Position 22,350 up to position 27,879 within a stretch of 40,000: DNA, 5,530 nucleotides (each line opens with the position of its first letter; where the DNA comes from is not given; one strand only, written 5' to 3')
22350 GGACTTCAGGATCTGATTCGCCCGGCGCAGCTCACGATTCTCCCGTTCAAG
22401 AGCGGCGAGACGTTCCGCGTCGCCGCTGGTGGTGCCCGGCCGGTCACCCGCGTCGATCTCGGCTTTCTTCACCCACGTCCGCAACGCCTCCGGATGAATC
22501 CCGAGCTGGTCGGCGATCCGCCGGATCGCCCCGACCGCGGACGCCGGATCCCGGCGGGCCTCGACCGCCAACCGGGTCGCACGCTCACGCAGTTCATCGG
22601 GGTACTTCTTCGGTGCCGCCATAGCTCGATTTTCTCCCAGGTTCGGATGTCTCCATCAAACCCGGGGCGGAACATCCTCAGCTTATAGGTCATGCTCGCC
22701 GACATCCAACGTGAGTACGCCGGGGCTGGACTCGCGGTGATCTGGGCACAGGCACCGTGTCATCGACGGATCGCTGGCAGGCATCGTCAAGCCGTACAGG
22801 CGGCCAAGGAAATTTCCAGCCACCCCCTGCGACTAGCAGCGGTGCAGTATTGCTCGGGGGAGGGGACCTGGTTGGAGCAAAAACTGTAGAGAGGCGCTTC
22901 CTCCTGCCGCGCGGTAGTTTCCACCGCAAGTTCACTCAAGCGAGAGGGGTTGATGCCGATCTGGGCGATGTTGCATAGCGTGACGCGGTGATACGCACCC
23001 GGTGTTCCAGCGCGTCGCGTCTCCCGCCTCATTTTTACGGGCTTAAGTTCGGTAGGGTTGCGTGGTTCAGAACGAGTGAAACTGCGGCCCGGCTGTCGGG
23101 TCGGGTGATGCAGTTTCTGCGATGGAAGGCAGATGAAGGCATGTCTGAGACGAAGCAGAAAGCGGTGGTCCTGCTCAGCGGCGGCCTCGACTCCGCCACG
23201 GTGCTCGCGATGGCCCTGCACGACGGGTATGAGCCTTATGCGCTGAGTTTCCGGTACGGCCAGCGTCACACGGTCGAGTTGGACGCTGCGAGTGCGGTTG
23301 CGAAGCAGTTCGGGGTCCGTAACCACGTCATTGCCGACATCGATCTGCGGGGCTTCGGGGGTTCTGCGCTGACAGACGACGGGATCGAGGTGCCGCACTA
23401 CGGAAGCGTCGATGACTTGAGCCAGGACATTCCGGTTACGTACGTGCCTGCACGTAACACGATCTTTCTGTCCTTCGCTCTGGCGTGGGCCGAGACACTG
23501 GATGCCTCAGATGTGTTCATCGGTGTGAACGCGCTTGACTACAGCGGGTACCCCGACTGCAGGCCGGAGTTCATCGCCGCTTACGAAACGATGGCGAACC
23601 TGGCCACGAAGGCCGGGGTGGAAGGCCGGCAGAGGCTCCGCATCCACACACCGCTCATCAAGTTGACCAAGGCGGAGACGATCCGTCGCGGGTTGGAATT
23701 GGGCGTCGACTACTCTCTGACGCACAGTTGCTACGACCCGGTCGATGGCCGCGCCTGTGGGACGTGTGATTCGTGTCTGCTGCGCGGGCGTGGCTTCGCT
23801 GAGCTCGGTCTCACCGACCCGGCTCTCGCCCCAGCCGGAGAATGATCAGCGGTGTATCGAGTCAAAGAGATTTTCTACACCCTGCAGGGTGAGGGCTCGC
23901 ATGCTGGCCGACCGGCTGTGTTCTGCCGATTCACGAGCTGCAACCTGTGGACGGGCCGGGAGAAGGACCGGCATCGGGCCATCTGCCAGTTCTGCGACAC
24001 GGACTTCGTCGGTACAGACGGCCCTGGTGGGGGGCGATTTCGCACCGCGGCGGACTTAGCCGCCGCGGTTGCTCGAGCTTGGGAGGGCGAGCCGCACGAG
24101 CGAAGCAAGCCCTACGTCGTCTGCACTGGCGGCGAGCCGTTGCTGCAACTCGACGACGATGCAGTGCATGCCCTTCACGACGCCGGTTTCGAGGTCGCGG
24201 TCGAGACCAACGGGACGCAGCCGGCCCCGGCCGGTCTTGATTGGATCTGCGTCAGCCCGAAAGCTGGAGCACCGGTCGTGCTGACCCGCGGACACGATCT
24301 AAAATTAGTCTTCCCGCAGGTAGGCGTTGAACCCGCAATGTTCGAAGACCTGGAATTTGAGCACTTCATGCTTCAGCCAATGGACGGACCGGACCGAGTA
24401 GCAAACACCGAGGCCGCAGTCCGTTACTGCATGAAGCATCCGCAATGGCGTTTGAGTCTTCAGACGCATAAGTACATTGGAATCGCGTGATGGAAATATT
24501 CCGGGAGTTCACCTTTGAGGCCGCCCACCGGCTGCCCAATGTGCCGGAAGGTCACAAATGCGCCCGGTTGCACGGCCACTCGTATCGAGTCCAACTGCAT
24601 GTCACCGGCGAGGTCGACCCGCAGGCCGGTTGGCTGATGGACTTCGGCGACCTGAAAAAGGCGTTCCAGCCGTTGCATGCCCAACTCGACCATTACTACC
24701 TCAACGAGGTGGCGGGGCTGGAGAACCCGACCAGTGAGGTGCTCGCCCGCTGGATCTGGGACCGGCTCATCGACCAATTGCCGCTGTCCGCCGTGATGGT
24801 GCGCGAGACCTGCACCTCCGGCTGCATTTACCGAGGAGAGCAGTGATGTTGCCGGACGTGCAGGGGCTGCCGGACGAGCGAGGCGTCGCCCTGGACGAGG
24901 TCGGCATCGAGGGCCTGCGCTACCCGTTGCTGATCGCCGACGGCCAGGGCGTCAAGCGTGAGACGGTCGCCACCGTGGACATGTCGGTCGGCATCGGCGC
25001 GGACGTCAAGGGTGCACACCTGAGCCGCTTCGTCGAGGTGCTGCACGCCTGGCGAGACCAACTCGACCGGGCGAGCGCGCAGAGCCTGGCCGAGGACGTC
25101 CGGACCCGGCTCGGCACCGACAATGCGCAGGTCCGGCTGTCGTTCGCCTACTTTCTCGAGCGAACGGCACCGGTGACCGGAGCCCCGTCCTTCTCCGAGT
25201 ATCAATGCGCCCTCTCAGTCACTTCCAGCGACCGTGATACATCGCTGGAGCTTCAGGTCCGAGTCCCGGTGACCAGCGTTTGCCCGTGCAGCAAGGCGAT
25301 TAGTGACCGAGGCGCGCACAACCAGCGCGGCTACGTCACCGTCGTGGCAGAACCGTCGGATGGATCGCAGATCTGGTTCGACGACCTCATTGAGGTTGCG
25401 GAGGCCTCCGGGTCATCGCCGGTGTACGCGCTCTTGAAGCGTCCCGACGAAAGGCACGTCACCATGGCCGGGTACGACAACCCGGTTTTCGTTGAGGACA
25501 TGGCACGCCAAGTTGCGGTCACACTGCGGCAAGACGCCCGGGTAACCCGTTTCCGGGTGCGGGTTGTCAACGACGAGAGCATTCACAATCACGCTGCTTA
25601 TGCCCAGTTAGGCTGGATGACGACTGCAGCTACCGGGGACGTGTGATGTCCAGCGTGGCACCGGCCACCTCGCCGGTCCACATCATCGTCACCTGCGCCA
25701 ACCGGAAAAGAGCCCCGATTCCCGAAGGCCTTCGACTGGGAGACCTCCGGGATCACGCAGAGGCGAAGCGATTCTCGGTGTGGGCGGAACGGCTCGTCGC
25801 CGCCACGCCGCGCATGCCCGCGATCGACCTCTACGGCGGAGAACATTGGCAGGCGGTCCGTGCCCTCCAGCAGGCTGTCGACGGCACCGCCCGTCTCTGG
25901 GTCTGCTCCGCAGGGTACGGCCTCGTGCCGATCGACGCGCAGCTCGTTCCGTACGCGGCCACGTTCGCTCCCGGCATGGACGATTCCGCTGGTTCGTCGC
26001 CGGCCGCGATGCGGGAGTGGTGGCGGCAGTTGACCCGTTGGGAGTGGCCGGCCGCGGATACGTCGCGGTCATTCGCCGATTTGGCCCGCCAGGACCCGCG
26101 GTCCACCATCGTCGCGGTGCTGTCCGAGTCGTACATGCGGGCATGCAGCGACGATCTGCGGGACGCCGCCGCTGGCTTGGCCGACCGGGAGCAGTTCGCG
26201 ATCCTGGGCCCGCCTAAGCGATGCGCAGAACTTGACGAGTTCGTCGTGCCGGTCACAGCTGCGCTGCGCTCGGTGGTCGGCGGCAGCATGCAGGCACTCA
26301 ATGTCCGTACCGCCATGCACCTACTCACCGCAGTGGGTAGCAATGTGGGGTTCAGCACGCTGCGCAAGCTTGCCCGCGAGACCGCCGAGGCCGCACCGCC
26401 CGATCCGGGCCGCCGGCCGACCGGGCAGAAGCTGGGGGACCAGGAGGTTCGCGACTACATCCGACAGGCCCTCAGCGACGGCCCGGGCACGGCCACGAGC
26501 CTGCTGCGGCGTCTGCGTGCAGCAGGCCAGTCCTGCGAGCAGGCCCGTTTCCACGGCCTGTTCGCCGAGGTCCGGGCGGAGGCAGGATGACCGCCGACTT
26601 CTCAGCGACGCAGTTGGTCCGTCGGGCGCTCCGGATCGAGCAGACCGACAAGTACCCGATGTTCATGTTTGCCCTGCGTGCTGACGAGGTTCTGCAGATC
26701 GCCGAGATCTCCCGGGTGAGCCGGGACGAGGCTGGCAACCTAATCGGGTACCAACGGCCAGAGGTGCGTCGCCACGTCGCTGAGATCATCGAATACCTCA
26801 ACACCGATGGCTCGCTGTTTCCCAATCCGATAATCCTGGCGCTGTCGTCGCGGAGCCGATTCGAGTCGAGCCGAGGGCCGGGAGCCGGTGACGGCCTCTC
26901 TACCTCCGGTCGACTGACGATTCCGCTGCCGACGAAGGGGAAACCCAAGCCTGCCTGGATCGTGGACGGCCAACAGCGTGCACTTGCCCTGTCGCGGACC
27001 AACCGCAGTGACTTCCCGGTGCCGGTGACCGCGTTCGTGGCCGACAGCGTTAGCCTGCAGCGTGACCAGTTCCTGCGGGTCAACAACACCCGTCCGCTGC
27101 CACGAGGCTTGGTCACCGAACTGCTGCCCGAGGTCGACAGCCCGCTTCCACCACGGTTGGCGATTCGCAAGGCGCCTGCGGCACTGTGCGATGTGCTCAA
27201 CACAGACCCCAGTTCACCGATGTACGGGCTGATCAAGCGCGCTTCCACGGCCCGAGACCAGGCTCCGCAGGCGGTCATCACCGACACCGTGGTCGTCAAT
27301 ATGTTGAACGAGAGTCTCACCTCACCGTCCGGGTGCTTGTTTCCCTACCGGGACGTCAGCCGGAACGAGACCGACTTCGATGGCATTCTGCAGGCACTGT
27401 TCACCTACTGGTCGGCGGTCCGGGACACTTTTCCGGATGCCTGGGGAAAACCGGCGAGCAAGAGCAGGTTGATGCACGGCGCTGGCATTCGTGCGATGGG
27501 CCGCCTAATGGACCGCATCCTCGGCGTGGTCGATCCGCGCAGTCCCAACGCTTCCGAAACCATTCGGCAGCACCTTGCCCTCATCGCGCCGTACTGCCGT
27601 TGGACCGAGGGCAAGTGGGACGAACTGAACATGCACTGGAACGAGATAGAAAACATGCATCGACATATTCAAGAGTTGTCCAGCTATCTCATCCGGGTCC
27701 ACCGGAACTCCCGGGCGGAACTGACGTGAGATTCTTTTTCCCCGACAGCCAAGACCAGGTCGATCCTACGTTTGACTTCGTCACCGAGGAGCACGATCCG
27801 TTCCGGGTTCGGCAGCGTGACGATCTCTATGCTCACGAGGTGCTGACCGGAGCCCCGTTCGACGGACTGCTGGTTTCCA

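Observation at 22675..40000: Dpd-type 7-deazaguanine DNA modification/restriction island next to tRNA-Met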

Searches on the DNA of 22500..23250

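Call 33: search_rna_families(source=window, start=22500, end=23250, threshold=evalue, max_evalue=1)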
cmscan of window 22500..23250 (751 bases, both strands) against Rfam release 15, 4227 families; matches with E-value up to 1: 0.
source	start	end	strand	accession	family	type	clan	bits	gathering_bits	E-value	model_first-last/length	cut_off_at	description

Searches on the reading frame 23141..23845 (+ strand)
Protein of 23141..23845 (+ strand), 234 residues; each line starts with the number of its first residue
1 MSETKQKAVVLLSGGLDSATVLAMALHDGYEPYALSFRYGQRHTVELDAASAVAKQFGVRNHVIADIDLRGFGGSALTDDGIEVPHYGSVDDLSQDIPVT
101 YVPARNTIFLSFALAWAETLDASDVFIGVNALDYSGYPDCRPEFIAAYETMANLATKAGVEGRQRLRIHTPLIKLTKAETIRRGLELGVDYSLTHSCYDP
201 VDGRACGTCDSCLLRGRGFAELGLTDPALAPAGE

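Call 7: search_protein_families(library=ncbifam, proteins=[window:23141-23845:+], max_evalue=0.01)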
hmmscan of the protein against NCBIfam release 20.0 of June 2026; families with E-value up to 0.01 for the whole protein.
window:23141-23845:+ (234 aa): 12 families
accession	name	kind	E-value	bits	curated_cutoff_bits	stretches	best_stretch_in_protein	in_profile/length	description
TIGR00364.1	TIGR00364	equivalog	7.5e-63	211.7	150.3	1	8-215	1-201/201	7-cyano-7-deazaguanine synthase QueC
NF008317.0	PRK11106.1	equivalog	3.5e-46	157.4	378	1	6-221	2-212/231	7-cyano-7-deazaguanine synthase QueC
TIGR00032.1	argG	equivalog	1.2e-05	24.8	268.2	1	8-66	2-59/394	argininosuccinate synthase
TIGR01536.1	asn_synth_AEB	equivalog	2.3e-05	23.6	267.1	1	6-64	253-313/517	asparagine synthase (glutamine-hydrolyzing)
NF041925.1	QatC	equivalog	0.00088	18.3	280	0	3-58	98-154/398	Qat anti-phage system QueC-like protein QatC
NF010587.0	PRK13980.1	equivalog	0.0011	18.2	255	1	4-64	30-92/267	NAD+ synthase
TIGR00552.1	nadE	equivalog_domain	0.0012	18.1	63.65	1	5-64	22-84/251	NAD(+) synthase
TIGR00268.2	TIGR00268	equivalog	0.0016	17.8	150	1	5-64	13-74/259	ATP-dependent sacrificial sulfur transferase LarE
NF001138.1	PRK00143.1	equivalog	0.0031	16.5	284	1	8-63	2-65/345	tRNA 2-thiouridine(34) synthase MnmA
NF011258.0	PRK14664.1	equivalog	0.0038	16.3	680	1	1-66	1-62/362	tRNA 2-thiouridine(34) synthase MnmA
NF010588.0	PRK13981.1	equivalog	0.0075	14.7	479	1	6-65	286-347/546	NAD+ synthase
NF001770.0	PRK00509.1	equivalog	0.0084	15.2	334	0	4-67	3-65/401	argininosuccinate synthase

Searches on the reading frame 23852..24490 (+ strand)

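Call 7: search_protein_families(library=ncbifam, proteins=[window:23852-24490:+], max_evalue=0.01)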
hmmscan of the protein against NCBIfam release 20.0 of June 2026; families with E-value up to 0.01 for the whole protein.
window:23852-24490:+ (212 aa): 6 families
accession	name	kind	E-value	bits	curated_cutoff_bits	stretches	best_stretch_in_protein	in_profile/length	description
TIGR04508.1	queE_Cx14CxxC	equivalog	1.6e-106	354.8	240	1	2-211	1-207/208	7-carboxy-7-deazaguanine synthase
TIGR04322.1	rSAM_QueE_Ecoli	equivalog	2.1e-19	69.9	200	2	88-211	80-214/215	7-carboxy-7-deazaguanine synthase QueE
TIGR04349.1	rSAM_QueE_gams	hypoth_equivalog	1.7e-15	57.3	300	1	3-122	2-99/210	7-carboxy-7-deazaguanine synthase QueE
TIGR03963.1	rSAM_QueE_Clost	equivalog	1.4e-12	47.8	260.1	1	2-122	1-103/219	putative 7-carboxy-7-deazaguanine synthase QueE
TIGR03365.1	Bsubt_queE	equivalog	2.6e-09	36.9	206.1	1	3-139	4-129/238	7-carboxy-7-deazaguanine synthase QueE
TIGR02495.1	NrdG2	equivalog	9.2e-06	25.1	131.15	1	88-126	65-104/193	anaerobic ribonucleoside-triphosphate reductase activating protein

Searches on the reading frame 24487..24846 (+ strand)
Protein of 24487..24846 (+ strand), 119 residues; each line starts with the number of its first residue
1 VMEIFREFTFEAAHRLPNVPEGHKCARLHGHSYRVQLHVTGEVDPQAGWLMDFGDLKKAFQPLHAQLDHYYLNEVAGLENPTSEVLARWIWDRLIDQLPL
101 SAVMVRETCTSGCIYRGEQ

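Call 7: search_protein_families(library=ncbifam, proteins=[window:24487-24846:+], max_evalue=0.01)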
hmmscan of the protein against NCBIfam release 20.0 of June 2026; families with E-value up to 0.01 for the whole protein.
window:24487-24846:+ (119 aa): 2 families
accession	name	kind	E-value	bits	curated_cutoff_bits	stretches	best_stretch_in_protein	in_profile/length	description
TIGR00039.1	6PTHBS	subfamily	2.5e-33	115.1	125.5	1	1-118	1-122/124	6-pyruvoyl tetrahydropterin synthase/6-carboxytetrahydropterin synthase family protein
TIGR03367.1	queuosine_QueD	equivalog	3.9e-33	113.7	89.25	1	3-94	1-90/92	6-carboxytetrahydropterin synthase QueD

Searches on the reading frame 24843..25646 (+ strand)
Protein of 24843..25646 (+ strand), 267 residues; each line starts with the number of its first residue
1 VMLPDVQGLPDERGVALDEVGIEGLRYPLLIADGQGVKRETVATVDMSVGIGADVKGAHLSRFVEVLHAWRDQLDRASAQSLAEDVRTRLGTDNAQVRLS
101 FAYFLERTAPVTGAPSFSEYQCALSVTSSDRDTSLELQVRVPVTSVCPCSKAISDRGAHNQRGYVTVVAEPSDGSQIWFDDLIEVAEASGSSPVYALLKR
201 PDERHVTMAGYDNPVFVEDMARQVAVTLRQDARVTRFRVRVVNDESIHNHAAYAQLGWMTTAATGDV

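Call 7: search_protein_families(library=ncbifam, proteins=[window:24843-25646:+], max_evalue=0.01)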
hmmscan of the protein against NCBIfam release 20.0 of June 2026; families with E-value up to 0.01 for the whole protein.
window:24843-25646:+ (267 aa): 3 families
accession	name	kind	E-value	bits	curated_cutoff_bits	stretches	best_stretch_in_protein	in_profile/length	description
NF010200.1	PRK13674.1-1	equivalog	2.9e-77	259.9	215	1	4-256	1-268/270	GTP cyclohydrolase FolE2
TIGR00294.2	TIGR00294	equivalog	2.6e-39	135.2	220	2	158-256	188-290/302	GTP cyclohydrolase MptA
NF010204.0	PRK13675.1-1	equivalog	2.3e-28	99.4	468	1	15-254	14-263/267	GTP cyclohydrolase IV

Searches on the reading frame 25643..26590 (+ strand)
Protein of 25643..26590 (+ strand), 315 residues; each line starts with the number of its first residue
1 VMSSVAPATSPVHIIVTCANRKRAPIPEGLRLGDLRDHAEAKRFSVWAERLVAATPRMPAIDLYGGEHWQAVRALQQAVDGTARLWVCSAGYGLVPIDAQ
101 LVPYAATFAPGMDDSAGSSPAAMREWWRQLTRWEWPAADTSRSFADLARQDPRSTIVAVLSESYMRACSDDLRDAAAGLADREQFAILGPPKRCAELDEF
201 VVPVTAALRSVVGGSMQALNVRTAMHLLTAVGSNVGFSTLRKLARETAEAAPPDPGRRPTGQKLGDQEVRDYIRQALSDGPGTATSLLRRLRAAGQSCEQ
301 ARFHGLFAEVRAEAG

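Call 7: search_protein_families(library=ncbifam, proteins=[window:25643-26590:+], max_evalue=0.01)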
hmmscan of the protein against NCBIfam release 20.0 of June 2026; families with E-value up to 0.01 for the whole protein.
window:25643-26590:+ (315 aa): 1 family
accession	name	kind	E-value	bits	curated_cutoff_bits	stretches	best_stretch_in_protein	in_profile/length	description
NF002546.0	PRK02101.2-4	equivalog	0.00076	19.1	321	1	43-129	60-146/245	peroxide stress protein YaaA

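Call 10: search_protein_families(library=pfam, proteins=[window:25643-26590:+], max_evalue=0.1)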
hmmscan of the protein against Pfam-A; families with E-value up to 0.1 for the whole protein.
window:25643-26590:+ (315 aa): 2 families
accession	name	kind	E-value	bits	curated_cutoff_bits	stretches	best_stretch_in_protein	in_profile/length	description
PF21818.3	DUF6884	-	0.00052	20.6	30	1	57-109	14-64/135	Family of unknown function (DUF6884)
PF03883.20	H2O2_YaaD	-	0.0048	16.9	29.6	1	23-169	43-172/236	Peroxide stress protein YaaA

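Call 11: search_protein_families(library=padloc, proteins=[window:25643-26590:+], max_evalue=0.01)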
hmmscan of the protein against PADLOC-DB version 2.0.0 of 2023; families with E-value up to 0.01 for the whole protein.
window:25643-26590:+ (315 aa): 11 families
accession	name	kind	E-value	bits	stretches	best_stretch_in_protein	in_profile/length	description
PDLC02823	DpdC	-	2.1e-68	228.5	1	103-312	5-217/223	DpdC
PDLC02817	DpdC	-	2.5e-65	218.8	1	12-313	4-296/299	DpdC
PDLC02818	DpdC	-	3.9e-48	162.4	1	12-312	4-316/319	DpdC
PDLC02815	DpdC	-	9.6e-32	108.6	1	12-313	7-308/312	DpdC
PDLC02813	DpdC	-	3.8e-18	63.9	1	12-315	4-308/310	DpdC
PDLC02816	DpdC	-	8e-15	53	1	12-205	4-193/313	DpdC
PDLC02814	DpdC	-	7.8e-14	50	1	159-308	2-146/151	DpdC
PDLC02820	DpdC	-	1.8e-10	39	1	12-132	4-133/165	DpdC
PDLC02821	DpdC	-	0.00097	17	1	161-311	14-166/170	DpdC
PDLC02819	DpdC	-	0.003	15.9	1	261-311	46-97/101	DpdC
PDLC04712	PDC-M57A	-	0.0089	14.4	0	57-109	17-68/138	-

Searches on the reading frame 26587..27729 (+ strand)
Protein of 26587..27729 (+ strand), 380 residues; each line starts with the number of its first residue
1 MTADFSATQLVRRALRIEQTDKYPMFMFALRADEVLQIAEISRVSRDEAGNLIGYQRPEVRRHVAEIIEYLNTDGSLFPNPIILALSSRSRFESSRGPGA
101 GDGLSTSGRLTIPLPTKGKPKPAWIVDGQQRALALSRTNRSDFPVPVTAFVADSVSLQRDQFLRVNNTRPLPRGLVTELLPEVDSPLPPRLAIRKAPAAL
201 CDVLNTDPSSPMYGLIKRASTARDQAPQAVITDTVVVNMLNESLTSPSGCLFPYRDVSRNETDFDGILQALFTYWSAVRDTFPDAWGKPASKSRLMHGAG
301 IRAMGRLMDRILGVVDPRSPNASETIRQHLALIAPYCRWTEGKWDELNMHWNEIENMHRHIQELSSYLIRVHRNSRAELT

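Call 7: search_protein_families(library=ncbifam, proteins=[window:26587-27729:+], max_evalue=0.01)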
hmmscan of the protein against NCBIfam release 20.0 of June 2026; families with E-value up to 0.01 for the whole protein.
window:26587-27729:+ (380 aa): 3 families
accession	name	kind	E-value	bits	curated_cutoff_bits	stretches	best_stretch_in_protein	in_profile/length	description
NF041060.1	DpdB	equivalog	7.2e-128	426.4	300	1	12-368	3-352/352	DGQHR domain-containing protein DpdB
TIGR03187.1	DGQHR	domain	1.4e-66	225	58.85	1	14-312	1-276/276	DGQHR domain-containing protein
TIGR04172.1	DGQHR_dnd_1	hypoth_equivalog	2e-13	50.1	450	1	14-223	3-216/381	DNA phosphorothioation-associated DGQHR protein 1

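Call 10: search_protein_families(library=pfam, proteins=[window:26587-27729:+], max_evalue=0.1)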
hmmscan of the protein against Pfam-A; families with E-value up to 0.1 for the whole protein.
window:26587-27729:+ (380 aa): 1 family
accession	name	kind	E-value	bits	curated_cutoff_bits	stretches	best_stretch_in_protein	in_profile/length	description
PF14072.11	DndB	-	3.6e-15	56.3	29.1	1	15-367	4-330/338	DNA-sulfur modification-associated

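Call 11: search_protein_families(library=padloc, proteins=[window:26587-27729:+], max_evalue=0.01)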
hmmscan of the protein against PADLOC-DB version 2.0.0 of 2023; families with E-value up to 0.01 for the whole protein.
window:26587-27729:+ (380 aa): 2 families
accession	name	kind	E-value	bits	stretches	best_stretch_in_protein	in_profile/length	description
PDLC02811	DpdB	-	1.4e-144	479.5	1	8-376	3-366/370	DpdB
PDLC02812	DpdB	-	5.3e-24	82.9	1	32-356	27-351/400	DpdB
